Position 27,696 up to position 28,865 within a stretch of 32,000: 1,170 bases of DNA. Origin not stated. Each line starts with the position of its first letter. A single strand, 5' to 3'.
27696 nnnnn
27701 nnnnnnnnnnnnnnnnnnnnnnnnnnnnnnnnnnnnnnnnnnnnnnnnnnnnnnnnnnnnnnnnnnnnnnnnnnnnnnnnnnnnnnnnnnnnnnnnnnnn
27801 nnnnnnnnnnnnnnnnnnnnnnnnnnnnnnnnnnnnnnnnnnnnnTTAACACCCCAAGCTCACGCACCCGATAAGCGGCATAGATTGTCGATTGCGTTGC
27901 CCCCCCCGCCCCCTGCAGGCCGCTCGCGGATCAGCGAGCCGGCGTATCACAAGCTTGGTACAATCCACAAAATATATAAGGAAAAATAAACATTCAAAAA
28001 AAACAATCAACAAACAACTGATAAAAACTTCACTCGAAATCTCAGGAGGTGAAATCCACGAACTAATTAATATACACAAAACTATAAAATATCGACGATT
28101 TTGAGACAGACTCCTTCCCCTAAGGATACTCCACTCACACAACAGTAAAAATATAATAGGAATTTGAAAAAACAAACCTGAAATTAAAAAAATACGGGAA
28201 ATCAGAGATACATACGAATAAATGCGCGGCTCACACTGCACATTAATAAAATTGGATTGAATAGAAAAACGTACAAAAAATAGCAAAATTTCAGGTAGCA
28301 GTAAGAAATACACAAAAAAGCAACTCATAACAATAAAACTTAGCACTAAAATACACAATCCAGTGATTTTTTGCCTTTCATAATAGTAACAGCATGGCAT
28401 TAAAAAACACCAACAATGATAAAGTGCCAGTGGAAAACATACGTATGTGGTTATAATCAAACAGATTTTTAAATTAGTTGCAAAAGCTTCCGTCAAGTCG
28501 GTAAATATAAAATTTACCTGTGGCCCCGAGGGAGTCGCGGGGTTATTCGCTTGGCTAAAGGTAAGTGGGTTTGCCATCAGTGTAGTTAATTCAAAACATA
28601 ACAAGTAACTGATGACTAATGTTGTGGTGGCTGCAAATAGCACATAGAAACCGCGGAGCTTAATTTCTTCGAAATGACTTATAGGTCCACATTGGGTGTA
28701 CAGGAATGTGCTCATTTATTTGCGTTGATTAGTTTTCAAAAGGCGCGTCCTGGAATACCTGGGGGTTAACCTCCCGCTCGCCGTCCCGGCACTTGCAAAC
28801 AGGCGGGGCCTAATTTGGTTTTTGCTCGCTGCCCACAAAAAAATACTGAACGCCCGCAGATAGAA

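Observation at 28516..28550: A dispersed GC-rich element sits in frame inside tatC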

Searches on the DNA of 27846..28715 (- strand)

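Call 69: search_rna_families(source=L001, start=4400, end=5700, threshold=evalue, max_evalue=1)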
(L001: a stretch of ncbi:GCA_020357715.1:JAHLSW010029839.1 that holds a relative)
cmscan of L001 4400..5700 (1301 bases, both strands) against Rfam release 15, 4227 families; matches with E-value up to 1: 1.
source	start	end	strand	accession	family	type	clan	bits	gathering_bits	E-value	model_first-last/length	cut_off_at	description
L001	5590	5605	-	RF01716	PhotoRC-I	Cis-reg;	-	16.2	45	0.3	29-44/44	no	PhotoRC-I RNA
